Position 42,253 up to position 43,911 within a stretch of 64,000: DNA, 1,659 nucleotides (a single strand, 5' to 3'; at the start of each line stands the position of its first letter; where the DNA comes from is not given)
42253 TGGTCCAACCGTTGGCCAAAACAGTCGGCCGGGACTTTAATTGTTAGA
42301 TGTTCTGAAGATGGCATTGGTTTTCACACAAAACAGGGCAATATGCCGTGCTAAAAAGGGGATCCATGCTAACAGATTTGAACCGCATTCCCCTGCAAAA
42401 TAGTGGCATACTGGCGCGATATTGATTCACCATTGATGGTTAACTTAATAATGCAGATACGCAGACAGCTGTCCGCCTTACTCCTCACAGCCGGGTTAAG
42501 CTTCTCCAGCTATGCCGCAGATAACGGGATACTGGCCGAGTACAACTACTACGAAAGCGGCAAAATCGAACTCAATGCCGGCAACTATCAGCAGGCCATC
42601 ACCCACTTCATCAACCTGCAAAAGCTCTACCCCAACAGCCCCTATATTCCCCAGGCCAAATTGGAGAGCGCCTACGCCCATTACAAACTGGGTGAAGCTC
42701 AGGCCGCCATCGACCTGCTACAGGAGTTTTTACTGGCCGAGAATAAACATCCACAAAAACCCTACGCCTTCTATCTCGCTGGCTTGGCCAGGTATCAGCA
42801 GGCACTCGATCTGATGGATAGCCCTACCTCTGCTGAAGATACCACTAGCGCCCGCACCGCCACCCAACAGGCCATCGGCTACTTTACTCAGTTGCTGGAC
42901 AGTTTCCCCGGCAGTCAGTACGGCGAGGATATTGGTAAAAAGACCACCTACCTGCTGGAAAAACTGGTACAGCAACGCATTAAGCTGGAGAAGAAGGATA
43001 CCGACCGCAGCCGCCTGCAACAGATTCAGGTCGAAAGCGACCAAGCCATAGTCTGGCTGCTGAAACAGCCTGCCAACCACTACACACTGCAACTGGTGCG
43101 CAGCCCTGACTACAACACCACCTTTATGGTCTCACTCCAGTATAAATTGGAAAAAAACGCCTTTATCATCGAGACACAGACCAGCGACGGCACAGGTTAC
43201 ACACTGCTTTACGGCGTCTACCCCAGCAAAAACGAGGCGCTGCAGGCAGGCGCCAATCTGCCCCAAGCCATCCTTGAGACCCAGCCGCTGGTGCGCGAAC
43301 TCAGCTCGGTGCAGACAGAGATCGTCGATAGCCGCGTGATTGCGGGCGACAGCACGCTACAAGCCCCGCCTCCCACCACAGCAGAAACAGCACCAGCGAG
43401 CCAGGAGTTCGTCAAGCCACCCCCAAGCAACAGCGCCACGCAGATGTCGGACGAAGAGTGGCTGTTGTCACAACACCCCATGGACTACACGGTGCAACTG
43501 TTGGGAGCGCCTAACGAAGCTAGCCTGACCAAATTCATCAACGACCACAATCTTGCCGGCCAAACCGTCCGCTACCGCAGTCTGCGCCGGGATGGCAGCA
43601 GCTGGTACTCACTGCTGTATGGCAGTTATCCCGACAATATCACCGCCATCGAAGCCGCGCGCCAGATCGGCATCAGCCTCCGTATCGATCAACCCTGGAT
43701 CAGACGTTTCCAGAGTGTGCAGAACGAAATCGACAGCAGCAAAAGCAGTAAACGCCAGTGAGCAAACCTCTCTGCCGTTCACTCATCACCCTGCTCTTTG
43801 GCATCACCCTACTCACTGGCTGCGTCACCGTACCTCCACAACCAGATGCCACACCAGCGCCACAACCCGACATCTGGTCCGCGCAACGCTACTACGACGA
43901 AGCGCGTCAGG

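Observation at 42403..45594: Tandem array of three BamD paralogs; the first two are fused to SPOR peptidoglycan-binding domains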

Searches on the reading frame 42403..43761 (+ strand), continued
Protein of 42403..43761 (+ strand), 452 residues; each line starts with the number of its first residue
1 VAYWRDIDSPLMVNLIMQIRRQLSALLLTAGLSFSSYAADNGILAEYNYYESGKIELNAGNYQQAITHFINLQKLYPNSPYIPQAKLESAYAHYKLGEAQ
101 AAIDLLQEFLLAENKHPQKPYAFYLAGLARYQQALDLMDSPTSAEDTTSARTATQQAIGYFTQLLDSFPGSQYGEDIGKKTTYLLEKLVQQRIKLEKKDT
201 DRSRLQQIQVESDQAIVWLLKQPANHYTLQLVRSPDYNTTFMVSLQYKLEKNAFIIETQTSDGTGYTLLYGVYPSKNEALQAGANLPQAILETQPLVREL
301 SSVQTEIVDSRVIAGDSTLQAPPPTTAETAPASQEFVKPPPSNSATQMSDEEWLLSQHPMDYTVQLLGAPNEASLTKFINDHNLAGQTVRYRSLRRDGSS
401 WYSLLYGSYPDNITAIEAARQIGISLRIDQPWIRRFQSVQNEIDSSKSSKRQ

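Call 24: search_solved_structures(query=window:42451-43761:+, max_evalue=0.01, show_alignments=3)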
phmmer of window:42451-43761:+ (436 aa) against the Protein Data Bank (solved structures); distinct sequences matched with E-value up to 0.01: 13.
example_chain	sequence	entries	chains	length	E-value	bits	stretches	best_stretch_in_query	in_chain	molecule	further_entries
9pxg_D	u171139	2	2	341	4.6e-18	68.8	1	7-173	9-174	Outer membrane protein assembly factor BamD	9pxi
9cn0_D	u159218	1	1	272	1.9e-15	60.2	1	33-172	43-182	Outer membrane protein assembly factor BamD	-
9cmw_D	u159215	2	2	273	1.9e-15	60.2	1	33-172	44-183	Outer membrane protein assembly factor BamD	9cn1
5waq_A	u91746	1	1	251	2.1e-15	60.1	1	33-172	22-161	Outer membrane protein assembly factor BamD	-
5d0o_D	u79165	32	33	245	7.6e-14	54.9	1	32-187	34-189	Outer membrane protein assembly factor BamD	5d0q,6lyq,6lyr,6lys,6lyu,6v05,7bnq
8adg_D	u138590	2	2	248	7.8e-14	54.9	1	32-187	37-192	Outer membrane protein assembly factor BamD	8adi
2yhc_A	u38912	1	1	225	8.7e-14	54.7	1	34-187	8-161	UPF0169 LIPOPROTEIN YFIO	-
5ljo_D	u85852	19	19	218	1.2e-13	54.3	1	34-187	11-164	Outer membrane protein assembly factor BamD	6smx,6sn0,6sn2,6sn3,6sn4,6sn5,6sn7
3q5m_A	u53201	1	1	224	1.2e-13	54.2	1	34-187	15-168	UPF0169 lipoprotein yfiO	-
8spr_D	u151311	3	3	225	1.2e-13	54.2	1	34-187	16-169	Outer membrane protein assembly factor BamD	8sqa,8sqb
28jl_D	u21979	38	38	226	1.2e-13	54.2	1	34-187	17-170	Outer membrane protein assembly factor BamD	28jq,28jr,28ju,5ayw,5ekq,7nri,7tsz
3tgo_A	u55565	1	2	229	1.3e-13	54.2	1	33-187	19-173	UPF0169 lipoprotein yfiO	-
2lfv_A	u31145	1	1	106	2.2e-07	33.6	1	205-291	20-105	Protein damX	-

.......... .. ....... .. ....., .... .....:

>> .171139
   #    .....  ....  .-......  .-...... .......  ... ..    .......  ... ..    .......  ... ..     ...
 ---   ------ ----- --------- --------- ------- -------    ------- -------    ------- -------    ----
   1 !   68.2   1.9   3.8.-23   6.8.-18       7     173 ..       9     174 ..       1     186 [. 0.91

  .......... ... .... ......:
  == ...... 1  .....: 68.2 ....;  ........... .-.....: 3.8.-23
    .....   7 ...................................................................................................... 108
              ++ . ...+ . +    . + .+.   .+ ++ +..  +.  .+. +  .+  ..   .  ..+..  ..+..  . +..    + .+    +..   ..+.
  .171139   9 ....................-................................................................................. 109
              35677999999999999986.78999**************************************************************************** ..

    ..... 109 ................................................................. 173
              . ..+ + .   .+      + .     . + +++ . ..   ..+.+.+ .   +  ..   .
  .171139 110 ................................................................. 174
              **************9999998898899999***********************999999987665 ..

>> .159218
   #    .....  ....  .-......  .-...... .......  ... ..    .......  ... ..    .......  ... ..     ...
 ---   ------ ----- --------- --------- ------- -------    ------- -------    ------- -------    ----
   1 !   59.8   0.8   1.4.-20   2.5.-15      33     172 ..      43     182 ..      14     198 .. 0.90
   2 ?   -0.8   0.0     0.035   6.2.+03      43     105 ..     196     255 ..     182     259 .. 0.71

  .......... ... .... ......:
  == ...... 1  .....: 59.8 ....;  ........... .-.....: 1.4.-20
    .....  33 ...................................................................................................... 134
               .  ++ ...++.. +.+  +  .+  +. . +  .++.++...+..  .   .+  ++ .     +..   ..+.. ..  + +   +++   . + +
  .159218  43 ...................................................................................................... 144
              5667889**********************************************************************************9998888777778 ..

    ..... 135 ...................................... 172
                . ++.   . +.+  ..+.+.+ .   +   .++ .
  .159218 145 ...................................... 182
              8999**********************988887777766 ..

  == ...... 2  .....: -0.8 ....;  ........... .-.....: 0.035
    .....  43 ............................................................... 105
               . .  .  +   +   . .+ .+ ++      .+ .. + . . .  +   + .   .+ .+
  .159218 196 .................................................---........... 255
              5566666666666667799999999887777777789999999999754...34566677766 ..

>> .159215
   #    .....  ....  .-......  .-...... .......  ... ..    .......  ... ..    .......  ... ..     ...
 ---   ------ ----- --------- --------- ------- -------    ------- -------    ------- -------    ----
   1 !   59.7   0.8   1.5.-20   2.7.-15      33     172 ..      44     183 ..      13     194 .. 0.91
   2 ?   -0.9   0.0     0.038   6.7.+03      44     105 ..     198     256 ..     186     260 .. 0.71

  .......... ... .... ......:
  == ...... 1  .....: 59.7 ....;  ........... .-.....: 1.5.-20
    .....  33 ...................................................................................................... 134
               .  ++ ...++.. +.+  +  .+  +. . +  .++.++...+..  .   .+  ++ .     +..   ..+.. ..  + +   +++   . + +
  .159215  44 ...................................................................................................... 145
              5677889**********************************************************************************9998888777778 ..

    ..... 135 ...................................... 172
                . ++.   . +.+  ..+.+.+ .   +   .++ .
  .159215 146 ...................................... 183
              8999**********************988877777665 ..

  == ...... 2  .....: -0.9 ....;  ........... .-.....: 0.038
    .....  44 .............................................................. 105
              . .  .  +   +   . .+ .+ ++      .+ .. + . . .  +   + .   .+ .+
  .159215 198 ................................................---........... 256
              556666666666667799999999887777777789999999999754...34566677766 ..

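Call 36: predict_structure(alignment_id=A1)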
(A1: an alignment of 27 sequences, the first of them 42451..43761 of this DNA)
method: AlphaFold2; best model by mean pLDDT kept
length: 436 residues; sequences in the alignment: 27
mean_pLDDT: 81.1   pTM: 0.56
mean pLDDT of the five models: 81.1, 80.4, 80.3, 79.4, 77.8
residues with pLDDT >= 90: 173; 70-90: 186; 50-70: 23; < 50: 54
segments of 3 or more residues with pLDDT < 50: 1-6, 8-23, 301-330
pLDDT, mean of each block of 10 residues (from residue 1): 47 38 63 95 97 96 94 98 97 88 95 96 76 90 92 87 88 78 67 84 92 90 86 86 82 94 89 78 92 75 34 39 43 82 90 89 86 87 90 84 83 84 89 57
secondary structure, 60 per line:
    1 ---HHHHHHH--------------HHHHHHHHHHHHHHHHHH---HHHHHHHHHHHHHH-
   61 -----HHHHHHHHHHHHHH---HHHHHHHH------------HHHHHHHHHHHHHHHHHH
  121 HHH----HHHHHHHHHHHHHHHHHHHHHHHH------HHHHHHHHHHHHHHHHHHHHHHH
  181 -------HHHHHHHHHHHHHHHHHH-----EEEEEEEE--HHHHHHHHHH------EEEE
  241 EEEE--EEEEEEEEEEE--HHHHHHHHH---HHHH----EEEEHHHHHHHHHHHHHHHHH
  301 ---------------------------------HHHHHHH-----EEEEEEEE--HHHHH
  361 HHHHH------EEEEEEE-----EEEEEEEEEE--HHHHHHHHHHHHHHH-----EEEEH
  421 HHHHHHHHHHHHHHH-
elements in order: H4-10 H25-42 H46-59 H66-79 H83-90 H103-123 H128-151 H158-180 H188-205 E211-218 H221-230 E237-244 E247-257 H260-268 H272-275 E280-283 H284-300 H334-340 E346-353 H356-365 E372-378 E384-393 H396-410 E416-419 H420-435

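Call 40: fold_search(model_id=the predicted structure, library=pdb)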
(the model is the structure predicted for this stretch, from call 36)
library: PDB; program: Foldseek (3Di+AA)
matches with E <= 10: 1318; with E <= 0.001: 31
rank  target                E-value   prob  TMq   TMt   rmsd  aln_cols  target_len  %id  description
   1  9h85_D                4.1e-06  1.00  0.30  0.56   8.0       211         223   23  BAM-hinge (GSGS) (released 2025-10-22)
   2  5waq                  7.3e-06  1.00  0.29  0.55   9.6       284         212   16  Structure of BamD from Neisseria gonorrhoeae (released 2017-12-06)
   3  3tgo_B                8.9e-06  1.00  0.33  0.61   7.2       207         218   22  Crystal structure of the E. coli BamCD complex (released 2011-09-28)
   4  3tgo_A                1.1e-05  1.00  0.32  0.61   7.2       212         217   21  Crystal structure of the E. coli BamCD complex (released 2011-09-28)
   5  5ayw_D                1.2e-05  1.00  0.31  0.60   6.7       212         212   22  Structure of a membrane complex (released 2016-02-24)
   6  9cmw_D                1.3e-05  1.00  0.27  0.49   5.3       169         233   25  The cryo-EM structure of BamACDE complex from Neisseria gonorrhoeae (released 2025-09-03)
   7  7ri5_D                1.3e-05  1.00  0.30  0.58   7.8       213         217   22  Structure of a BAM in MSP1E3D1 nanodiscs at 4 Angstrom resolution (released 2021-12-22)
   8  9cny_D                1.4e-05  1.00  0.31  0.59   7.6       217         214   20  CryoEM structure of the APO-BAM complex in SMA nanodisc (released 2024-12-25)
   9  9co0_D                1.6e-05  1.00  0.31  0.61   6.8       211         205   22  CryoEM structure of BAM in complex with the PTB2 open-state inhibitor (in SMA nanodisc) (released 2024-12-25)
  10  5d0o_D                2.3e-05  1.00  0.31  0.61   6.5       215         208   22  BamABCDE complex, outer membrane beta barrel assembly machinery entire complex (released 2016-03-09)
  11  8bvq_D                3.1e-05  1.00  0.31  0.58   6.1       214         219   20  E. coli BAM complex (BamABCDE) bound to darobactin B (released 2023-05-24)
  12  6lyq_D                3.4e-05  1.00  0.31  0.60   6.9       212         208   22  Structure of the BAM complex (released 2021-01-06)
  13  7ttc_D                4.1e-05  1.00  0.31  0.59   8.0       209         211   24  BamABCDE bound to substrate EspP (released 2022-03-30)
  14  3q5m                  4.8e-05  1.00  0.34  0.64   9.6       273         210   19  Crystal structure of Escherichia coli BamD (released 2011-12-28)
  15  9cnx_D                5.0e-05  1.00  0.31  0.59   7.0       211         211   22  CryoEM structure of BAM in complex with the PTB1 closed-state inhibitor (in DDM detergent) (released 2024-12-25)
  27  2lfv_MODEL_1_A        5.6e-04  1.00  0.19  0.68   3.7        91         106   34  Solution Structure of the SPOR domain from E. coli DamX (released 2012-07-18)
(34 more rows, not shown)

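Call 79: list_cluster_members(proteins=[L013:8387-9172:+, L015:8373-9155:+, L017:7346-8128:+, L019:7406-8161:+, L020:6253-7002:+, L021:6247-6999:+, L022:6180-6938:+, L021:3991-4962:-, L013:4900-5841:-, L015:4850-5812:-])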
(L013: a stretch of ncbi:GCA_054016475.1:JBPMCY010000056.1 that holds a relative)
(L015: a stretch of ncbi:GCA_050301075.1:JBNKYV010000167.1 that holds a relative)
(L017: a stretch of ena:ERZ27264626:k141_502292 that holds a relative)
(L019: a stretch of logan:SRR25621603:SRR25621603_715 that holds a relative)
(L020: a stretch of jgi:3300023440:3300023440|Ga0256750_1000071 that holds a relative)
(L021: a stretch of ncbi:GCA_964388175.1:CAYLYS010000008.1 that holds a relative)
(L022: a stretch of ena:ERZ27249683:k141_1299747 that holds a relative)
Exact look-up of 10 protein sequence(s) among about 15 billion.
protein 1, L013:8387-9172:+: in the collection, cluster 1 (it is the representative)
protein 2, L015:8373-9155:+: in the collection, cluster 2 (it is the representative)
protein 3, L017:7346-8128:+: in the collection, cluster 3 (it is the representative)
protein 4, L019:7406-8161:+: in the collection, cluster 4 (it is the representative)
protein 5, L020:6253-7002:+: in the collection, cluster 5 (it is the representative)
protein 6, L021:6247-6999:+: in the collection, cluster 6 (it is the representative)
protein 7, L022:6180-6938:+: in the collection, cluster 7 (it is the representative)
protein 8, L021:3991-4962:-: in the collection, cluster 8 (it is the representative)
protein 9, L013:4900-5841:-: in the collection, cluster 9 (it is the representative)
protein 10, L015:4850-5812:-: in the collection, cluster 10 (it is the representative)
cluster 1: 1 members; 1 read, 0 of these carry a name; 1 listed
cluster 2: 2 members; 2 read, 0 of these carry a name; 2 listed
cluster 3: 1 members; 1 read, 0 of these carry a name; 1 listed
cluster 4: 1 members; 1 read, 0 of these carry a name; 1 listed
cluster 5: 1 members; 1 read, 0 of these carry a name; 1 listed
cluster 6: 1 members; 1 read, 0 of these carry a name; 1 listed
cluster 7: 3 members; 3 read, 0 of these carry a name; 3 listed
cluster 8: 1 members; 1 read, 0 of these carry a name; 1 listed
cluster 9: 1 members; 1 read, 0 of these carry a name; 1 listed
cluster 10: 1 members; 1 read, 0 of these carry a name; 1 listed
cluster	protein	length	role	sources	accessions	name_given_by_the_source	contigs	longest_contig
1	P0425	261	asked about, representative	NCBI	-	-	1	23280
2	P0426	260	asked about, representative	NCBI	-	-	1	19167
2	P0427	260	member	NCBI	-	-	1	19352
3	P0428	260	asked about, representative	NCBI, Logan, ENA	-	-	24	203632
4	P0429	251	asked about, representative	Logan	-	-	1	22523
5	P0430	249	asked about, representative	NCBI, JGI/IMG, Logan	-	-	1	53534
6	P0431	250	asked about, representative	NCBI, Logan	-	-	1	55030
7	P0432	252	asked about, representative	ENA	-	-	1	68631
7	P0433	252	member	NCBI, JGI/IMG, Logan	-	-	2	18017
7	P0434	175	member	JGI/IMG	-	-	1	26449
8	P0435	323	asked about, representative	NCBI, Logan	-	-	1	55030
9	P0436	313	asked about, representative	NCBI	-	-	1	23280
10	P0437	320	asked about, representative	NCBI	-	-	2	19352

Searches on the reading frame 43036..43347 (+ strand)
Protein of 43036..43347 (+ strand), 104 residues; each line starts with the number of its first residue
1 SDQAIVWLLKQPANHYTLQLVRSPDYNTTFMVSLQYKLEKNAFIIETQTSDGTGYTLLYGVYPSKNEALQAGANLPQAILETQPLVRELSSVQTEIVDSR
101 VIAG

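Call 44: search_solved_structures(query=window:43036-43347:+, max_evalue=10, show_alignments=3)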
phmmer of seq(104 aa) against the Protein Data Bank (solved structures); distinct sequences matched with E-value up to 10: 3.
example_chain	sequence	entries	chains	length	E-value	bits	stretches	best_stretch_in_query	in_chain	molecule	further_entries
2lfv_A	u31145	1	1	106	2e-08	37.8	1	10-96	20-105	Protein damX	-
3nff_B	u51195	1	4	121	0.52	14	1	2-66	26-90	RNA polymerase I subunit A34.5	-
3nfg_B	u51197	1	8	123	0.54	14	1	2-66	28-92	DNA-directed RNA polymerase I subunit RPA34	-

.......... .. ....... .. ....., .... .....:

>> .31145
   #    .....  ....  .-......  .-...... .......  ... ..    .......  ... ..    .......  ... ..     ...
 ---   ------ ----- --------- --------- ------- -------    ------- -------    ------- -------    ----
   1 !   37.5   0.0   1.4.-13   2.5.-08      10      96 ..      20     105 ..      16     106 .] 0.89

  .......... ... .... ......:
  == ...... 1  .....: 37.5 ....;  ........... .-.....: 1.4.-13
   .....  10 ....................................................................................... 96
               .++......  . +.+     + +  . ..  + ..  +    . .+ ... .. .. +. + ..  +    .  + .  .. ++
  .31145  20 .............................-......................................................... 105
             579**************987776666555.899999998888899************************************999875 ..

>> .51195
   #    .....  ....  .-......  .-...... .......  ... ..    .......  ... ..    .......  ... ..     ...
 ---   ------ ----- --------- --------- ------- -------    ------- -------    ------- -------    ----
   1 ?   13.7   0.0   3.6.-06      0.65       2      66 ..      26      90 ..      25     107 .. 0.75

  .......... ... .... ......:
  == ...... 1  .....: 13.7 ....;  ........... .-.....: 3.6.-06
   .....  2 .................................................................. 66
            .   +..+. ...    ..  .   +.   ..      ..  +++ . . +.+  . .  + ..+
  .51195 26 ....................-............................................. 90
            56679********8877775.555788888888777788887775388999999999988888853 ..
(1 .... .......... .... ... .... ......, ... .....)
